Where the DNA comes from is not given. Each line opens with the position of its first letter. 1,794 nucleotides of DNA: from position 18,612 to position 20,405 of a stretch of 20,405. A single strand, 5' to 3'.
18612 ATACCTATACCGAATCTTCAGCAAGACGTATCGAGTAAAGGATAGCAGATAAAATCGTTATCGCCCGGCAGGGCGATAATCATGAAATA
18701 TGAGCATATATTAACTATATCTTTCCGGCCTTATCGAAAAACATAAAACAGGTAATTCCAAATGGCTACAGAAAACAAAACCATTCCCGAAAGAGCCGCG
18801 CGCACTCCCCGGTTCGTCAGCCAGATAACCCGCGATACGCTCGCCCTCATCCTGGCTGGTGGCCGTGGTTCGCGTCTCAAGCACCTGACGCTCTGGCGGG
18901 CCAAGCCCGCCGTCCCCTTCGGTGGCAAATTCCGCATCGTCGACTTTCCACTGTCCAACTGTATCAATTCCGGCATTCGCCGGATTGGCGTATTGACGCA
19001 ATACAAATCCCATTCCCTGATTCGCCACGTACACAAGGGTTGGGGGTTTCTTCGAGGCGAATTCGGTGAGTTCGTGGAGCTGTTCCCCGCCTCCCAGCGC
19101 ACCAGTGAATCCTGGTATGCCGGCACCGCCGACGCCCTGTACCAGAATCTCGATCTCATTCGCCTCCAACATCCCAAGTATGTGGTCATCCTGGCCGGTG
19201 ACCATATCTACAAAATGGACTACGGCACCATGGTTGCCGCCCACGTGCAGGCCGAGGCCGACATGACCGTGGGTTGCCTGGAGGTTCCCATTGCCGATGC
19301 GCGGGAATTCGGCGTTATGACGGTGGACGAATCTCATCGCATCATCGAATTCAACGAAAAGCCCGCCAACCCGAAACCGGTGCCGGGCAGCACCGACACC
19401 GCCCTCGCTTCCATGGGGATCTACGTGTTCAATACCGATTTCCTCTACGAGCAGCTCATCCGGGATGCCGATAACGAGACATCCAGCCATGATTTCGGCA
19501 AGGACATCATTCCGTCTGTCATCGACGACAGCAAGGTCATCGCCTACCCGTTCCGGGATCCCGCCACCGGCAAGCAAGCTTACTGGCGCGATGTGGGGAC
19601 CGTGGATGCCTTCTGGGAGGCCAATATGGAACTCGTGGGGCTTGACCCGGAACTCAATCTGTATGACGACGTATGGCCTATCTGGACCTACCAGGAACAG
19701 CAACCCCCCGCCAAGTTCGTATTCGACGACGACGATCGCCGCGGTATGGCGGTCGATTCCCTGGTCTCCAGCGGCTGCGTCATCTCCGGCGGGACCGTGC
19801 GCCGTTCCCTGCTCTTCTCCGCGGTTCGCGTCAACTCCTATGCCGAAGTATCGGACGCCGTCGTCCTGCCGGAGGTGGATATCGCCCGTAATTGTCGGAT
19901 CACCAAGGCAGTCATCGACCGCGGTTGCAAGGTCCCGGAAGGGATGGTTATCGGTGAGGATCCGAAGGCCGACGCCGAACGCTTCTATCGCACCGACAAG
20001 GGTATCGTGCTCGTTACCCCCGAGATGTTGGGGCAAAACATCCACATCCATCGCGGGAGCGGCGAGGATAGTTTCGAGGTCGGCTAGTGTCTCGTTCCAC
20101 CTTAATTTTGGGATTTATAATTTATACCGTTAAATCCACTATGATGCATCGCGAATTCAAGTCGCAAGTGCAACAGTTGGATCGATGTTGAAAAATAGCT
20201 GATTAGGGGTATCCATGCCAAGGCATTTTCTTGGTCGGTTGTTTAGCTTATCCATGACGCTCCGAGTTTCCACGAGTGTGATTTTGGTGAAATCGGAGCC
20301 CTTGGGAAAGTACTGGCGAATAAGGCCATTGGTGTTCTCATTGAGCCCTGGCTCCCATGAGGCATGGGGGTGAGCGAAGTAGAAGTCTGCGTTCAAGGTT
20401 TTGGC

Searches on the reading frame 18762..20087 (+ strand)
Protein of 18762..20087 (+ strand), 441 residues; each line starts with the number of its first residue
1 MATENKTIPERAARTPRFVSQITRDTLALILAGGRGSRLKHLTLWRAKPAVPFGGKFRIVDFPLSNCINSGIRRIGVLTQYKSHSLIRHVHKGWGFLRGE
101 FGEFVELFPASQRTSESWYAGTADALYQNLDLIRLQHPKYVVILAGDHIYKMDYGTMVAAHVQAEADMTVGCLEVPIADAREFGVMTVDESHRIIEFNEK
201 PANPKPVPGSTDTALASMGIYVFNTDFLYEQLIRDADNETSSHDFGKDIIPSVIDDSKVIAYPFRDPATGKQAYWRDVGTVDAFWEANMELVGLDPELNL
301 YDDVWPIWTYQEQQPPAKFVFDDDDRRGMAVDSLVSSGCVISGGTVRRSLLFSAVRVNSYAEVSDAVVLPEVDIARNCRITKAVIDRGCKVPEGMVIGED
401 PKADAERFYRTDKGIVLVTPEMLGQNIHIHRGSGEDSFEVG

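Call 97: search_protein_families(library=pfam, proteins=[window:18762-20087:+])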
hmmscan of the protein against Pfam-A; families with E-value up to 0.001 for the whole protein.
window:18762-20087:+ (441 aa): 5 families
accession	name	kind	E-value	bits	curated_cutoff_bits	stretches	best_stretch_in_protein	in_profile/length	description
PF00483.29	NTP_transferase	-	6.9e-64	216.2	21.2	1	28-291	2-242/245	Nucleotidyl transferase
PF24894.1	Hexapep_GlmU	-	5.1e-45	152.3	23.3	1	315-418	1-104/104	GlmU-like, C-terminal hexapeptide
PF25247.1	LbH_GLGC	-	1.9e-06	28.3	27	0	370-419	72-125/135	GLGC left-handed parallel beta-helix domain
PF12804.13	NTP_transf_3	-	1e-05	26.2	27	1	28-170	1-120/160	MobA-like NTP transferase domain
PF25084.1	LbH_EIF2B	-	3e-05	24.4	54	1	333-396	39-104/105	EIF2B subunit epsilon LbH domain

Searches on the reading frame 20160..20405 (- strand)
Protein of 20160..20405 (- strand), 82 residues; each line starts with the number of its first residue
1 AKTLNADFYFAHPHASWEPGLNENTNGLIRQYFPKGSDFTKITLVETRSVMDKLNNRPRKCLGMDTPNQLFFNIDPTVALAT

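Call 100: search_protein_families(library=pfam, proteins=[window:20160-20405:-], max_evalue=1)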
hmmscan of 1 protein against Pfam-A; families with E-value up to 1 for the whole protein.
seq(82 aa): 0 families

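Call 101: search_protein_families(library=ncbifam, proteins=[window:20160-20405:-], max_evalue=1)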
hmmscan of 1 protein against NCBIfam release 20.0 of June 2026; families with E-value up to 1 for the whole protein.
seq(82 aa): 1 family
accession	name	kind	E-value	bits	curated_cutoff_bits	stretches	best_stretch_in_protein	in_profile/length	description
NF033563.0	transpos_IS30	equivalog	9.3e-23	81.3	80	1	2-60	209-267/267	IS30 family transposase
